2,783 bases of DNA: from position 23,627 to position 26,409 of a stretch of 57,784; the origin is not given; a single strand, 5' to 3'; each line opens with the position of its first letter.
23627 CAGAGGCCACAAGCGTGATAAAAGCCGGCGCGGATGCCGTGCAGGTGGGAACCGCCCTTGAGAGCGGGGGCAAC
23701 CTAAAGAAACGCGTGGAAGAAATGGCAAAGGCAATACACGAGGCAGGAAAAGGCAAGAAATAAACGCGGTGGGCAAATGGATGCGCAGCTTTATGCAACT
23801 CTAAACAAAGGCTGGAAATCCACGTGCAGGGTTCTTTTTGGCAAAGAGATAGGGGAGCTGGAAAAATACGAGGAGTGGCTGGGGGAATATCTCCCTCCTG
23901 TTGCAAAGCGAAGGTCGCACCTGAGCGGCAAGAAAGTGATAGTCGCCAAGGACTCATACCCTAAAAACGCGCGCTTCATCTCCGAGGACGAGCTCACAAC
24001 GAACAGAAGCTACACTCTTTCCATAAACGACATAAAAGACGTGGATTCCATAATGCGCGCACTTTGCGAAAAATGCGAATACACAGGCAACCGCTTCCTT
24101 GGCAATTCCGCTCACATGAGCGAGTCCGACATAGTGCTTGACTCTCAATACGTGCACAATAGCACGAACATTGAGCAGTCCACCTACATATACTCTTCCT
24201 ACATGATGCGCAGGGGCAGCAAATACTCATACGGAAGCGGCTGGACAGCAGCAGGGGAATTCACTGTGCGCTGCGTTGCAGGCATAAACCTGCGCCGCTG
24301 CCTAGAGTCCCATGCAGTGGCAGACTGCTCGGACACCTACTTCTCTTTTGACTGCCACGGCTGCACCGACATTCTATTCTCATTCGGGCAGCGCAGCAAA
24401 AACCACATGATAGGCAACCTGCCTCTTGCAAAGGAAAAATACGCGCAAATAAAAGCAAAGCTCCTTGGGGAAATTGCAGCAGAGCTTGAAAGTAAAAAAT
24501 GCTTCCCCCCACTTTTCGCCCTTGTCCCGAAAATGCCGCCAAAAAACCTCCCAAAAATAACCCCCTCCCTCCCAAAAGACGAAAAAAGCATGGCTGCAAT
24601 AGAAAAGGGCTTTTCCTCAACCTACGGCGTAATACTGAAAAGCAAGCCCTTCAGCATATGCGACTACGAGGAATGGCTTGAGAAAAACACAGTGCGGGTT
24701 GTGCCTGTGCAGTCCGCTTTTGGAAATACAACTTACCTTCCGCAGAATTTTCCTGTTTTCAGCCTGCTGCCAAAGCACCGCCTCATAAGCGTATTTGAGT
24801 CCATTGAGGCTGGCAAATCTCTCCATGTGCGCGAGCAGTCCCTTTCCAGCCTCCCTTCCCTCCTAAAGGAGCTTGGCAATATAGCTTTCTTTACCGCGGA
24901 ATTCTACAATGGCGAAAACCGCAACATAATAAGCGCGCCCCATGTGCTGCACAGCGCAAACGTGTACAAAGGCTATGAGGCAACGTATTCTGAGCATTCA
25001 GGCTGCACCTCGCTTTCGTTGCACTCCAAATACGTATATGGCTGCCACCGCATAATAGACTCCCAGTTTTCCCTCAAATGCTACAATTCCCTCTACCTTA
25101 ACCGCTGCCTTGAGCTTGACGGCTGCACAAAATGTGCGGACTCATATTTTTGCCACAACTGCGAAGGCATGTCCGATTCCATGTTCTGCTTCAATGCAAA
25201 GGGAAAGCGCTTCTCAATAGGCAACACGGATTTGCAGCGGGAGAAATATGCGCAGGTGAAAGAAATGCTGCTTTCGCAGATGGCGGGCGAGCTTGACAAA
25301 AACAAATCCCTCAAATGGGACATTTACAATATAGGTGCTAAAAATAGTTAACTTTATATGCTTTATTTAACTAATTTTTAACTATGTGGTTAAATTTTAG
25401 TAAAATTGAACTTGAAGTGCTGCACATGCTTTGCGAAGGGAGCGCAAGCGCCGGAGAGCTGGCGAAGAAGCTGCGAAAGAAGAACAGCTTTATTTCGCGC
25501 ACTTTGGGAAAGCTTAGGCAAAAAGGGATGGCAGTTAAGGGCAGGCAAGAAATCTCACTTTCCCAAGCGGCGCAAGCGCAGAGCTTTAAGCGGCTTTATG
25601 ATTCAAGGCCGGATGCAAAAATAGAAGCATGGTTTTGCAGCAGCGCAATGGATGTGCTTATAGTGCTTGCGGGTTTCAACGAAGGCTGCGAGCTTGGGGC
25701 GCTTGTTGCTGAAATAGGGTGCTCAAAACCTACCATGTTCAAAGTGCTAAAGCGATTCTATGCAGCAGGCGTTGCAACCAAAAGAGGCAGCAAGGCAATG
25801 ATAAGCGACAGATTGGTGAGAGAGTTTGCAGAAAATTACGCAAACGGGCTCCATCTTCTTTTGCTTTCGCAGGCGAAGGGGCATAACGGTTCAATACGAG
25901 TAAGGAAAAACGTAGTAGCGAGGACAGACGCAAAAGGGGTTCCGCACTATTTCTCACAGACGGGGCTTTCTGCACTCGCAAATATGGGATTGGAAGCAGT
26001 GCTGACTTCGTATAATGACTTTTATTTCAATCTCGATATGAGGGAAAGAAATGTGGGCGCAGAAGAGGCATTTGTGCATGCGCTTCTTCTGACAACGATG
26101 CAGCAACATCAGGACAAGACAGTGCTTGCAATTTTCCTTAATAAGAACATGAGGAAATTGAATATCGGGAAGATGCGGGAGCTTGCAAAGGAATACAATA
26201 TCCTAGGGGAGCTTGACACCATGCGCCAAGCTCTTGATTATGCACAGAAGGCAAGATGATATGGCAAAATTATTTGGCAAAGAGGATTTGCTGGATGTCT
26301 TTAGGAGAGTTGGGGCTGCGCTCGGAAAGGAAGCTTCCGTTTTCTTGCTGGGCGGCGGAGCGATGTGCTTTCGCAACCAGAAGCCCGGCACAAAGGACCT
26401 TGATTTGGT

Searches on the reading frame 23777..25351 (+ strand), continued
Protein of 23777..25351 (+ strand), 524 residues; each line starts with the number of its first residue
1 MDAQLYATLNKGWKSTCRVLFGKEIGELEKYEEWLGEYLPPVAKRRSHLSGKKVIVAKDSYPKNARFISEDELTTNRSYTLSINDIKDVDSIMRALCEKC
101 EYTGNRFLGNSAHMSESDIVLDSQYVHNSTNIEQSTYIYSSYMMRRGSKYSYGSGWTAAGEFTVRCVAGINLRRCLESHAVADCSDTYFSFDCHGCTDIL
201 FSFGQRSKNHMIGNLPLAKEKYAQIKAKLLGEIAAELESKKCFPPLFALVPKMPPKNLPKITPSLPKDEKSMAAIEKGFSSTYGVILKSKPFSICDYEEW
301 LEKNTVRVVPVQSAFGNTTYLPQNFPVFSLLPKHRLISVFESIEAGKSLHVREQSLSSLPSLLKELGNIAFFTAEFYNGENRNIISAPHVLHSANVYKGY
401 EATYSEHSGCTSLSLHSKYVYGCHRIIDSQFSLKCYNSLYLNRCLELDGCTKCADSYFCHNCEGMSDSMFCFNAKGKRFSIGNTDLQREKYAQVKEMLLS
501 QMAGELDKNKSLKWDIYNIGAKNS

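Call 30: find_related_loci(query=A2, collection=genome_contigs, flank=10000)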
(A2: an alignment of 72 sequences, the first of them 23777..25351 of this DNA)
Query A2 (524 aa) in genome_contigs; peptide patterns used: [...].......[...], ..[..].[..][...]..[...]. (x = any residue, [..] = any of these).
533 stretches matched a pattern; 424 encode a relative of the query (tblastn E <= 1e-3); the best 80 are kept; 75 distinct loci.
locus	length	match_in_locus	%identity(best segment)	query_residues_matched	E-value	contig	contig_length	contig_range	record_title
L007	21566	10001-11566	83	1-522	0e+0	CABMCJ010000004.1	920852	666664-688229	uncultured archaeon isolate LFW-35 genome assembly, contig: LFW35_4, whole genome shotgun sequence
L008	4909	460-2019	62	1-521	0e+0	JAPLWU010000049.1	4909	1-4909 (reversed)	MAG: Candidatus Micrarchaeota archaeon isolate LacPavin_0920_SED3_MAG_54_8 LacPavin_0920_SED3_scaffold_4388898, whole ge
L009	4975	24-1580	60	1-521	0e+0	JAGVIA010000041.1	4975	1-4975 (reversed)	MAG: archaeon isolate DeMMO2_7 c_000000030215, whole genome shotgun sequence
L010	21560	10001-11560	60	1-521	0e+0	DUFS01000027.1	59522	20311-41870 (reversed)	MAG TPA_asm: Candidatus Micrarchaeota archaeon isolate UBA10161 contig_16139, whole genome shotgun sequence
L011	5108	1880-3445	57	1-523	0e+0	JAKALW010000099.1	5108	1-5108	MAG: Candidatus Micrarchaeota archaeon isolate WY5.bin13 NODE_33306_length_5108_cov_1.028107, whole genome shotgun seque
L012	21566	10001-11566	56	1-522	0e+0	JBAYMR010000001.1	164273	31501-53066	MAG: Candidatus Micrarchaeia archaeon isolate SO_2016_LW1_44 scaffold00026_LW64-88_2016, whole genome shotgun sequence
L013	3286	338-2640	53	1-521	0e+0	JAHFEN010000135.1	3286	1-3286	MAG: Candidatus Micrarchaeota archaeon isolate nzgw27 NODE_159116_length_3287_cov_2.713203, whole genome shotgun sequenc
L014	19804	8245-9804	54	1-522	0e+0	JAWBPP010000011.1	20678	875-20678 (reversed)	MAG: Candidatus Anstonellaceae archaeon isolate HNT-4_202101_bins_86 HNT-4_202101_bins_86_scaffold_11, whole genome shot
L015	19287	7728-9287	62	1-521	0e+0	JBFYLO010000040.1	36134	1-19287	MAG: Candidatus Micrarchaeota archaeon isolate PPR_0038 k121_1952235, whole genome shotgun sequence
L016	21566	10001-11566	53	1-522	0e+0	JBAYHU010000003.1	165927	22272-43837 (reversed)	MAG: Candidatus Micrarchaeia archaeon isolate SO_2016_GW1_157 scaffold00188_OW334_2016, whole genome shotgun sequence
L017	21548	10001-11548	50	5-522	1e-177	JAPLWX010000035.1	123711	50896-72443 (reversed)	MAG: Candidatus Micrarchaeota archaeon isolate LacPavin_0419_WC90_MAG_54_17 LacPavin_0419_WC90_scaffold_34530, whole gen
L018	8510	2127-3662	52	7-520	2e-177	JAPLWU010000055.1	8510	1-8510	MAG: Candidatus Micrarchaeota archaeon isolate LacPavin_0920_SED3_MAG_54_8 LacPavin_0920_SED3_scaffold_3667674, whole ge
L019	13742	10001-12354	48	1-521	3e-173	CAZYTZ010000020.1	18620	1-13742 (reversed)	MAG TPA_asm: Candidatus Micrarchaeota archaeon isolate SRP178699_co1_434 genome assembly, contig: NODE_3641_length_18620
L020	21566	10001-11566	47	1-522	6e-173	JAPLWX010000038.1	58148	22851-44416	MAG: Candidatus Micrarchaeota archaeon isolate LacPavin_0419_WC90_MAG_54_17 LacPavin_0419_WC90_scaffold_814201, whole ge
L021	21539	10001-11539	48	2-519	2e-170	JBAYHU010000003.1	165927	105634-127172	MAG: Candidatus Micrarchaeia archaeon isolate SO_2016_GW1_157 scaffold00188_OW334_2016, whole genome shotgun sequence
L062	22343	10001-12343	36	6-522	4e-106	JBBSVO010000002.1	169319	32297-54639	MAG: Candidatus Micrarchaeota archaeon isolate H52-bin163_1 H52_bin163_1_000000000002, whole genome shotgun sequence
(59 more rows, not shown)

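Call 37: search_protein_families(library=ncbifam, proteins=[L062:7088-9190:+, L003:14619-16541:-, L003:9217-9939:+, L001:11570-12565:-], max_evalue=0.001)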
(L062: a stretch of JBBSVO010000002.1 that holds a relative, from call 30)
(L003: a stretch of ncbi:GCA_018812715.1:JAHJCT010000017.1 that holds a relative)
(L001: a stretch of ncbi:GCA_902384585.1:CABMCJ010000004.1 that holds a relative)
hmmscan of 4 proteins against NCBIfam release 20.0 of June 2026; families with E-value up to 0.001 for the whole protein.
L062:7088-9190:+ (700 aa): 5 families
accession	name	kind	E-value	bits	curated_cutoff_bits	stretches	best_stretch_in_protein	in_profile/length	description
NF053655.1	CedD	equivalog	1.1e-07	30.9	600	1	195-259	211-272/527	DNA-translocating ATPase CedD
NF042943.1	HerA_antiphage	equivalog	2.5e-06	26.3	800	1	195-256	147-205/566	anti-phage-associated helicase HerA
TIGR02759.1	TraD_Ftype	equivalog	4e-05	22.6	521.35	0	203-254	174-222/566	type IV conjugative transfer system coupling protein TraD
TIGR00929.1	VirB4_CagE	subfamily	0.00027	19.3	643.1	1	206-349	438-592/792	VirB4 family type IV secretion/conjugal transfer ATPase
TIGR03925.1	T7SS_EccC_b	equivalog_domain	0.00045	18.6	346.55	1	200-262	357-419/564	type VII secretion protein EccCb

L003:14619-16541:- (640 aa): 9 families
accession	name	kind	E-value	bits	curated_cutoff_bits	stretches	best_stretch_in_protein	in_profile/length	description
NF053655.1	CedD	equivalog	2.6e-10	39.6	600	1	195-261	210-273/527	DNA-translocating ATPase CedD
NF045971.1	conju_CD1110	equivalog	1.8e-07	29.9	325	1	208-272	417-484/752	VirB4-like conjugal transfer ATPase, CD1110 family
NF042943.1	HerA_antiphage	equivalog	6.2e-07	28.3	800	1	196-257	147-205/566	anti-phage-associated helicase HerA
NF045973.1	conju_CD1115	equivalog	1.2e-06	27.7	250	1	202-255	20-69/442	VirD4-like conjugal transfer protein, CD1115 family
NF042944.1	HerA_antiphage_2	equivalog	2.3e-06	26.7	850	1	150-263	83-197/576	anti-phage-associated helicase HerA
TIGR02759.1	TraD_Ftype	equivalog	5.2e-06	25.5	521.35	1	204-258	174-225/566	type IV conjugative transfer system coupling protein TraD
NF040819.1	helicase_HerA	equivalog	9.1e-05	21.1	970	1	198-283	149-231/561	DNA double-strand break repair helicase HerA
TIGR03925.1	T7SS_EccC_b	equivalog_domain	0.00014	20.3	346.55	1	200-261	356-417/564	type VII secretion protein EccCb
TIGR03924.1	T7SS_EccC_a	equivalog_domain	0.00069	18.5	509.15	0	208-244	452-489/673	type VII secretion protein EccCa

L003:9217-9939:+ (240 aa): 0 families

L001:11570-12565:- (331 aa): 13 families
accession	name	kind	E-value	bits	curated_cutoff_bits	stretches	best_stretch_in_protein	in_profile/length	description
NF040947.1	trans_reg_LysM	equivalog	2.2e-22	79.3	180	2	181-235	2-56/136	HTH-type transcriptional regulator LysM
NF053758.1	ChrTpTrnRegChrS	equivalog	1.5e-19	70.3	250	2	175-267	7-98/158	chromate efflux transcriptional regulator ChrS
NF008384.0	PRK11179.1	equivalog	9.2e-18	64.5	227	2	178-317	5-143/153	transcriptional regulator AsnC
NF040820.1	trans_reg_LrpA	equivalog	3.3e-16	59.5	250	2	183-242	5-64/141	HTH-type transcriptional regulator LrpA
NF008370.0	PRK11169.1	equivalog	3.6e-12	46.3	233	1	180-305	12-139/164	leucine-responsive transcriptional regulator Lrp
NF041396.1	TranRegLrp_Halo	equivalog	3.2e-11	43.3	190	2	180-281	3-103/149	HTH-type transcriptional regulator Lrp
NF041395.1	TranRegLrpA1_Halo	equivalog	1.8e-10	41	250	1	181-241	4-64/142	HTH-type transcriptional regulator LrpA1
NF040708.3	Siroheme_Dcarb_AhbA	equivalog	1e-08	35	140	1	197-267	17-85/144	siroheme decarboxylase subunit alpha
NF040707.3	Siroheme_Dcarb_AhbB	equivalog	3.9e-08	33.1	125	1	198-254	15-71/146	siroheme decarboxylase subunit beta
TIGR04176.1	MarR_EPS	equivalog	5.4e-07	29.6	88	0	180-240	2-62/105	MarR family EPS-associated transcriptional regulator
NF053606.1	Sta1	subfamily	9.4e-06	25.7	80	0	184-237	22-73/100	Sta1 family transcriptional regulator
NF040939.2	trans_reg_lrs14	equivalog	9.4e-06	25.6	90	0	184-232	23-72/103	Lrs14 family HTH-type transcriptional regulator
NF038251.1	AdcR_fam_Zn_TF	equivalog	0.001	19.4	175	0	187-235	41-88/143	zinc-dependent MarR family transcriptional regulator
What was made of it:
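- On HerA-NurA: NCBIfam helicase_HerA scores 21 bits against a cutoff of 970 (L003 orthologue, call 37).
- On Ced DNA-import system (CedB/CedD): CedD model scores 30 bits against a cutoff of 600 (call 37).
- Closest known: HerA-NurA. Different: The ATPase scores 21 bits against a cutoff of 970 for NCBIfam helicase_HerA (L003 orthologue, call 37).
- Closest known: TrwB/VirD4 coupling proteins and CedB/CedD DNA-import ATPases. Same: CedD is the best NCBIfam label, at 30-40 bits (call 37).
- NCBIfam gives weak EccC hits at the P-loop (call 37).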

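Call 38: fold_search(model_id=the predicted structure, library=viral)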
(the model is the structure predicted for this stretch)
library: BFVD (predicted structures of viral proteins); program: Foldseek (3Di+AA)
matches with E <= 10: 36; with E <= 0.001: 0
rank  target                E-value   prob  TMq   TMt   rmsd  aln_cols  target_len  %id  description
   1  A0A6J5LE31            8.7e-01  0.02  0.06  0.07  17.2       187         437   10  C1q domain-containing protein [uncultured Caudovirales phage]
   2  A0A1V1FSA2            9.6e-01  0.04  0.06  0.05  21.6       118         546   17  Uncharacterized protein [Azobacteroides phage ProJPt-Bp1]
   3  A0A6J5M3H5            2.3e+00  0.01  0.07  0.06  21.2       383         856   14  Protein Gp5, N-terminal OB-fold domain containing protein [uncultured Caudovirales phage]
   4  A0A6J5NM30            2.6e+00  0.01  0.09  0.07  15.8       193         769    9  Uncharacterized protein [uncultured Caudovirales phage]
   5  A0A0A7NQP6            3.0e+00  0.01  0.09  0.12  14.4       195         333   12  Uncharacterized protein [Lactobacillus phage LfeInf]
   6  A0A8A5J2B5            3.0e+00  0.01  0.07  0.07  11.5       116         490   10  (no name in the UniProt tables at hand)
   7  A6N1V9                3.7e+00  0.01  0.07  0.11  21.4       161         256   19  Integrase [Microbacterium phage Min1]
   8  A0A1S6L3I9            3.9e+00  0.01  0.05  0.05  15.9       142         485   10  Uncharacterized protein [Erwinia phage vB_EamM_Yoloswag]
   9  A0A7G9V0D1            4.1e+00  0.01  0.07  0.15  20.0       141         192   20  Uncharacterized protein [Mycobacterium phage Rope]
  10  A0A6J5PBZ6            4.1e+00  0.01  0.08  0.10  19.4       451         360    6  Uncharacterized protein [uncultured Caudovirales phage]
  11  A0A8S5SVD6            5.0e+00  0.04  0.10  0.07   8.4       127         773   13  Baseplate protein [Myoviridae sp. ctBTH15]
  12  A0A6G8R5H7            5.0e+00  0.03  0.06  0.19  19.5       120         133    9  (no name in the UniProt tables at hand)
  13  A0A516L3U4            5.0e+00  0.01  0.07  0.07  22.0       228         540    8  (no name in the UniProt tables at hand)
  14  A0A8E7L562            5.6e+00  0.02  0.04  0.22  16.9        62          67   22  (no name in the UniProt tables at hand)
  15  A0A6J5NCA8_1          5.8e+00  0.01  0.06  0.03  24.9       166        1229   10  Large polyvalent protein associated domain-containing protein [uncultured Caudovirales phage]
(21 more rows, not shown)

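Call 46: search_protein_families(library=phrogs, proteins=[window:23777-25351:+], max_evalue=0.01)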
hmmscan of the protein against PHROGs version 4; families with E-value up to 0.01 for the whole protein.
window:23777-25351:+ (524 aa): 0 families

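Call 48: find_related_loci(query=A2, collection=viral_contigs, flank=10000)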
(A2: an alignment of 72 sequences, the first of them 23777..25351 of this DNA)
Query A2 (524 aa) in viral_contigs; peptide patterns used: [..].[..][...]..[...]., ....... (x = any residue, [..] = any of these).
290 stretches matched a pattern, but none encodes a relative of the query by tblastn (E <= 1e-3).

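Call 74: search_protein_families(library=pfam, alignment_id=A2, max_evalue=1)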
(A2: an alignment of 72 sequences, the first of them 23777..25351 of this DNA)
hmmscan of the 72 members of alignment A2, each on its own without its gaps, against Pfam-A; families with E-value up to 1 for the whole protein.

A. member 1, window:23777-25351:+ (524 aa): 1 family
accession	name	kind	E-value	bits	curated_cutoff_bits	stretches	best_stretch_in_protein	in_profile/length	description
PF00634.23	BRCA2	-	0.19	11.7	20.3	0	50-61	9-20/29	BRCA2 repeat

B. families by the number of members that match (of 72 scanned): 28 families (the first 25 are shown)
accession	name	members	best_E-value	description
PF07295.17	DUF1451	3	0.039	Zinc-ribbon containing domain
PF06345.17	Drf_DAD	2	0.17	DRF Autoregulatory Domain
PF15300.11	INT_SG_DDX_CT_C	1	0.03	INTS6/SAGE1/DDX26B/CT45 C-terminus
PF15537.11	Ntox43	1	0.053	Bacterial toxin 43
PF19682.4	DUF6184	1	0.055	Family of unknown function (DUF6184)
PF03810.25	IBN_N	1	0.066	Importin-beta N-terminal domain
PF12773.13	DZR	1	0.068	Double zinc ribbon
PF14819.11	QueF_N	1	0.079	Nitrile reductase, 7-cyano-7-deazaguanine-reductase N-term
PF19096.5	DUF5784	1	0.081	Family of unknown function (DUF5784)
PF18911.6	PKD_4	1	0.081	PKD domain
PF03807.23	F420_oxidored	1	0.083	NADP oxidoreductase coenzyme F420-dependent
PF00349.27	Hexokinase_1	1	0.095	Hexokinase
PF03726.19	PNPase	1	0.11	Polyribonucleotide nucleotidyltransferase, RNA binding domain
PF10008.16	DUF2251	1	0.12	Uncharacterized protein conserved in bacteria (DUF2251)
PF20903.3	SPL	1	0.13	Spore photoproduct lyase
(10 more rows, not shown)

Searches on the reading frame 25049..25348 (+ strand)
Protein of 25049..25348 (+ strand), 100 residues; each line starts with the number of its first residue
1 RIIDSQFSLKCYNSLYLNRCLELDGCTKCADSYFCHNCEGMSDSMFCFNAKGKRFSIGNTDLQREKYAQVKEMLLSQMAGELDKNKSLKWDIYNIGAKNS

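Call 82: search_solved_structures(query=A4, max_evalue=10, show_alignments=3)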
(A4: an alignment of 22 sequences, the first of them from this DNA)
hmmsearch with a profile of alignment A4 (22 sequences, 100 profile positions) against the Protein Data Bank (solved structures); distinct sequences matched with E-value up to 10: 3.
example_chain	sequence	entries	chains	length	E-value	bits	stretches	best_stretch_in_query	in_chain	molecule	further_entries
2kn0_A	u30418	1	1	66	0.025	18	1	14-39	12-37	Fn14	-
6ds6_A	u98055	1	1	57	0.19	15.2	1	23-57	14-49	Histone H3 peptide-Histone acetyltransferase p300 Chimeric protein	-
6u4o_C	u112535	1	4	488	0.42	14.1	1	20-62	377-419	Fumarate hydratase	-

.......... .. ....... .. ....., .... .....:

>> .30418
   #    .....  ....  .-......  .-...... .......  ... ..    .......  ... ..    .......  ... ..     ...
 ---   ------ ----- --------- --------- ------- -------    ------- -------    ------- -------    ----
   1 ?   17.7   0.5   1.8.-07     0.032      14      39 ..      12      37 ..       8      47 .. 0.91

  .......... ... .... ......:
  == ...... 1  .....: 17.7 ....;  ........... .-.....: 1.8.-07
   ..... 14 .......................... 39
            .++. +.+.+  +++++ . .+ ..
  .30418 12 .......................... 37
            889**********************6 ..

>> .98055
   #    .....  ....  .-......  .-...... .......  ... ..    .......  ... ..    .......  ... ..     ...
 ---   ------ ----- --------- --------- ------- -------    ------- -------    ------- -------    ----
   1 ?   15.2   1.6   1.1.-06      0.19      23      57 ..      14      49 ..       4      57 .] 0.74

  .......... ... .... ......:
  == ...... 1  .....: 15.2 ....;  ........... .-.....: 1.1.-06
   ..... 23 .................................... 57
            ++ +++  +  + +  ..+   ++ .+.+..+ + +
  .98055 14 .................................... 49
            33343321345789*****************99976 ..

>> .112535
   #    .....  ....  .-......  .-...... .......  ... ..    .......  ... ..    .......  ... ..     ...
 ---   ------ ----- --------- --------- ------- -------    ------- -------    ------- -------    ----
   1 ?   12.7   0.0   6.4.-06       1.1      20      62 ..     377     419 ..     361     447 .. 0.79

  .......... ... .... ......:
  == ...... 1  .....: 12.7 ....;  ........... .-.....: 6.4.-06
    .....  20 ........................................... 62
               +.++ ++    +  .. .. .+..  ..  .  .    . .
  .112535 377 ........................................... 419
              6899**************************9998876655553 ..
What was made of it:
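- There are weak, non-significant similarities to zinc-ribbon and ZZ-finger proteins (calls 74, 82). No DNA-binding or nuclease domain is detectable, and an HNH-like reading of the motif found no support (call 82).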

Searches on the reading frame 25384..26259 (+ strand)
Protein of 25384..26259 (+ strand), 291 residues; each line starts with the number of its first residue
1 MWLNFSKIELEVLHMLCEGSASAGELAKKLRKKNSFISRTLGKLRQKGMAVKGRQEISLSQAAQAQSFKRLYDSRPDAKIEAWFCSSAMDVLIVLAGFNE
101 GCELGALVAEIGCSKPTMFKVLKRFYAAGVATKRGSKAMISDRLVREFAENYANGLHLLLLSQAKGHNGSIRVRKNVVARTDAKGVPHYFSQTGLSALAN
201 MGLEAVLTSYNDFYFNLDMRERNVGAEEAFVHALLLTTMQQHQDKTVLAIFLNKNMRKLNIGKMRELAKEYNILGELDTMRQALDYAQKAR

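Call 5: search_protein_families(library=pfam, proteins=[window:25384-26259:+], max_evalue=0.01)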
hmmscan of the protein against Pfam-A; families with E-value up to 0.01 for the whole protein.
window:25384-26259:+ (291 aa): 9 families
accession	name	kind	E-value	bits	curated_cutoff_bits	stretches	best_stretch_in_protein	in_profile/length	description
PF12802.13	MarR_2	-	7.2e-09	36.1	27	1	8-54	6-54/61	MarR family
PF01022.26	HTH_5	-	4.4e-06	26.9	22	1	10-49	5-44/47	Bacterial regulatory protein, arsR family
PF01047.28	MarR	-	5.7e-06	26.6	24.6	0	17-49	14-46/59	MarR family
PF01978.25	TrmB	-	1.8e-05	24.9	25.6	1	3-53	4-55/68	Sugar-specific transcriptional regulator TrmB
PF25213.1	HVO_A0261_N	-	2.7e-05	24.4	35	0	10-58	14-62/86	HVO_A0261 N-terminal domain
PF13545.12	HTH_Crp_2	-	0.0005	20.4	27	0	25-59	27-61/70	Crp-like helix-turn-helix domain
PF24271.1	HVO_2833_C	-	0.00057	20.7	34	1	190-286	4-93/120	HVO_2833, C-terminal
PF12840.13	HTH_20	-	0.0048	17.3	27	0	10-49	7-47/51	Helix-turn-helix domain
PF09339.16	HTH_IclR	-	0.0085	16.3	22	0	88-131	5-48/52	IclR helix-turn-helix domain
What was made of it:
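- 25384..27016 (+): Inserted wHTH (25384-26259) and DUF6036 nucleotidyltransferase (26213-27016) pair. It lies between family genes but is not a conserved part of the system. Pfam (call 5).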

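Call 7: search_protein_families(library=padloc, proteins=[window:25384-26259:+], max_evalue=0.1)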
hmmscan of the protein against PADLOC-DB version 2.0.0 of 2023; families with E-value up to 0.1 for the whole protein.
window:25384-26259:+ (291 aa): 9 families
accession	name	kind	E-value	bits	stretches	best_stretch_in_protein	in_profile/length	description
PDLC01044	Csa3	-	7.6e-08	30.5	1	6-63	135-190/194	Type I-A associated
PDLC01434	CasR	-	1.8e-07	29.2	1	5-49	126-170/191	"CAS-I,CAS-II,CAS-III,CAS-IV,CAS-V,CAS-VI; associated_signaling"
PDLC01268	CasR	-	4.2e-07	28.1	1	5-55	122-173/179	"CAS-I,CAS-II,CAS-III,CAS-IV,CAS-V,CAS-VI; associated_signaling"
PDLC01879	CARF3--CARF_TM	-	6e-07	27.3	1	2-61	151-211/222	-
PDLC01438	Csa3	-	8.8e-07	27.2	2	9-56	150-197/305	"CAS-I,CAS-II,CAS-III,CAS-IV,CAS-V,CAS-VI; associated_signaling"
PDLC01848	CARF3--CARF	-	8e-06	23.6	1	6-61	136-187/197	-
PDLC01858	CARF3--CARF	-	0.00074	17.5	0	93-143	151-199/204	-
PDLC01850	CARF3--CARF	-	0.001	17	1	4-60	142-201/209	-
PDLC01857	CARF3--CARF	-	0.0026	15.4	0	6-50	130-173/201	-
